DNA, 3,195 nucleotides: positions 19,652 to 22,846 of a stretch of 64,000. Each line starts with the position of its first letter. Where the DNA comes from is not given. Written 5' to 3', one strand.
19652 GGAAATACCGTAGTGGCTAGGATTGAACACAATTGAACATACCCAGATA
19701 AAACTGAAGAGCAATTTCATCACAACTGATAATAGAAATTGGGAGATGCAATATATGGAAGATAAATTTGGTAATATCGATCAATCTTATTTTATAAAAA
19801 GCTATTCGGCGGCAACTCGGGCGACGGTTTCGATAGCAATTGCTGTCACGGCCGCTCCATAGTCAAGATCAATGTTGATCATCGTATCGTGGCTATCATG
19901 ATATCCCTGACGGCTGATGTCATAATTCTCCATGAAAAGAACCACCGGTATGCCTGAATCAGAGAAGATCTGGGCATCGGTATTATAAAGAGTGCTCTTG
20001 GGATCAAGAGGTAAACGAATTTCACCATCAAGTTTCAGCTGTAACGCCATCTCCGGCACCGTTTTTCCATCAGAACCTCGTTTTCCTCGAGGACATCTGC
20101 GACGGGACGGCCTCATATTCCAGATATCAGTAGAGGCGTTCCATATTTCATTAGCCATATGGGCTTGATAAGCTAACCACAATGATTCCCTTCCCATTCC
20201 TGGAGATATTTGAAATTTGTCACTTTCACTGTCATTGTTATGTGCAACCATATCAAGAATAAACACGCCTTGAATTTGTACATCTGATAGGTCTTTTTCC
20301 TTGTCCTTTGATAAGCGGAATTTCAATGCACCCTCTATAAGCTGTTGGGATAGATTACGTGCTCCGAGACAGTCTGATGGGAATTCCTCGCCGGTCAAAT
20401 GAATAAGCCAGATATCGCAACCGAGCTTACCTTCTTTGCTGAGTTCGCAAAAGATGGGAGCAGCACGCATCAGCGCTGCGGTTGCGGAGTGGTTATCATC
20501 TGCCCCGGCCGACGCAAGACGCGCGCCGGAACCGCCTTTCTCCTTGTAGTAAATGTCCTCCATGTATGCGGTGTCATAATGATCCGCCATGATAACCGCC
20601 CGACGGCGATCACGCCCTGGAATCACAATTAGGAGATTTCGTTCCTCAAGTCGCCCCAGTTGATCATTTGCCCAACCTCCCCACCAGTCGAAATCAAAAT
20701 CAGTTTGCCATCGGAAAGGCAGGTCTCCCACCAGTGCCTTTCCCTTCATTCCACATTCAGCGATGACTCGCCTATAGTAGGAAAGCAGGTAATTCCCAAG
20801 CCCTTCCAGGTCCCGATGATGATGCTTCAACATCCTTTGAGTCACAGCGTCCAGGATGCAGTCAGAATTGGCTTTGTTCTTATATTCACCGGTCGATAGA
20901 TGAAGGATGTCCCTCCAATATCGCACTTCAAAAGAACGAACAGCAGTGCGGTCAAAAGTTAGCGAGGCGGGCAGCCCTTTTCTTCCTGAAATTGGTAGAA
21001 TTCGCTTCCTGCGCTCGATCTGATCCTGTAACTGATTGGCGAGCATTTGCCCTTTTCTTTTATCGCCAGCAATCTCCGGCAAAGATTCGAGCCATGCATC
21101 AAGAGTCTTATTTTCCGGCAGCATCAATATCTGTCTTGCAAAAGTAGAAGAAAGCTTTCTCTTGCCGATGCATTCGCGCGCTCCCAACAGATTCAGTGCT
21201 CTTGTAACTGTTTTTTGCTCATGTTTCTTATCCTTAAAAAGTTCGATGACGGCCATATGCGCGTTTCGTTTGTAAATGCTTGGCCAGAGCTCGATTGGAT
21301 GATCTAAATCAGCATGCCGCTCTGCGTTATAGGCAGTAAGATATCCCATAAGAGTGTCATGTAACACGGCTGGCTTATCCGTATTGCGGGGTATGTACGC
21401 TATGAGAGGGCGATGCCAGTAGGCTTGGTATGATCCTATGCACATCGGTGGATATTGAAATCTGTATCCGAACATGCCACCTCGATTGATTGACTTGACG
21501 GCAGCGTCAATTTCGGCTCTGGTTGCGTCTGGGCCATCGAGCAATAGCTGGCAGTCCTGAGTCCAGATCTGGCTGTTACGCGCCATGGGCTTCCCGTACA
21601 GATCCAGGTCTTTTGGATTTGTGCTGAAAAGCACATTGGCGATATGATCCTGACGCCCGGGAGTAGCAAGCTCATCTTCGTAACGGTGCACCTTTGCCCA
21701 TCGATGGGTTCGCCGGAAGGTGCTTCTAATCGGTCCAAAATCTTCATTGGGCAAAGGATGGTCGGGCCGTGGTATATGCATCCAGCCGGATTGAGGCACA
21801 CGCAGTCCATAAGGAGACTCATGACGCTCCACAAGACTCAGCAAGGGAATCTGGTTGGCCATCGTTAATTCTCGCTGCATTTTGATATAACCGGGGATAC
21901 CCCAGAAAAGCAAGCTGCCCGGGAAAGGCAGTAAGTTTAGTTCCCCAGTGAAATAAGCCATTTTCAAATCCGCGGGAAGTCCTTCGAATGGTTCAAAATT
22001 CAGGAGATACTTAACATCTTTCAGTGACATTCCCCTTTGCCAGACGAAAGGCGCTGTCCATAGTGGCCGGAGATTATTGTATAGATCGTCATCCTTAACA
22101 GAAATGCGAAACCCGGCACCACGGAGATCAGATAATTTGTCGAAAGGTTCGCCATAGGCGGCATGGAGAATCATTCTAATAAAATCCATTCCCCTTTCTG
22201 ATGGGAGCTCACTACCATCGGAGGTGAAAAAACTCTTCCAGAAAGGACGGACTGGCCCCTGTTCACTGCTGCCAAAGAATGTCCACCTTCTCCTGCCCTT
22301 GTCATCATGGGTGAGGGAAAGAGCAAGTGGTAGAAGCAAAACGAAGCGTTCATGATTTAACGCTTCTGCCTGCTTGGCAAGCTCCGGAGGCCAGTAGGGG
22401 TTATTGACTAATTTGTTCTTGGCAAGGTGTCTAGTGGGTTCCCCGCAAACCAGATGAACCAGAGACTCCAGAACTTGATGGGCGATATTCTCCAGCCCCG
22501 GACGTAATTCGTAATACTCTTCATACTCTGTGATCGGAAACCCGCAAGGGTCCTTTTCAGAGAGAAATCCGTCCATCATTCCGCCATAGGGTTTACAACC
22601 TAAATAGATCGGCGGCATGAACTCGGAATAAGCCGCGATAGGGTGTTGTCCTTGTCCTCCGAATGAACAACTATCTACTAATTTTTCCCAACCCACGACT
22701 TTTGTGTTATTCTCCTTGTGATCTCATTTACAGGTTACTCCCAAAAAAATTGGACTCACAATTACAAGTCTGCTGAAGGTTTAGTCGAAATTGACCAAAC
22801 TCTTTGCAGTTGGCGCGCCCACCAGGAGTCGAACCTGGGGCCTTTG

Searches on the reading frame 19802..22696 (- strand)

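Call 91: search_protein_families(library=pfam, proteins=[window:19802-22696:-], max_evalue=0.01)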
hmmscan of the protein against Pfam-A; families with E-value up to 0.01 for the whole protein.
window:19802-22696:- (964 aa): 1 family
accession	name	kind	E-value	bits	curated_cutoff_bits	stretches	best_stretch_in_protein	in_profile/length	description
PF04389.22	Peptidase_M28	-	6.9e-13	49.2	21.3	2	687-824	1-102/193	Peptidase family M28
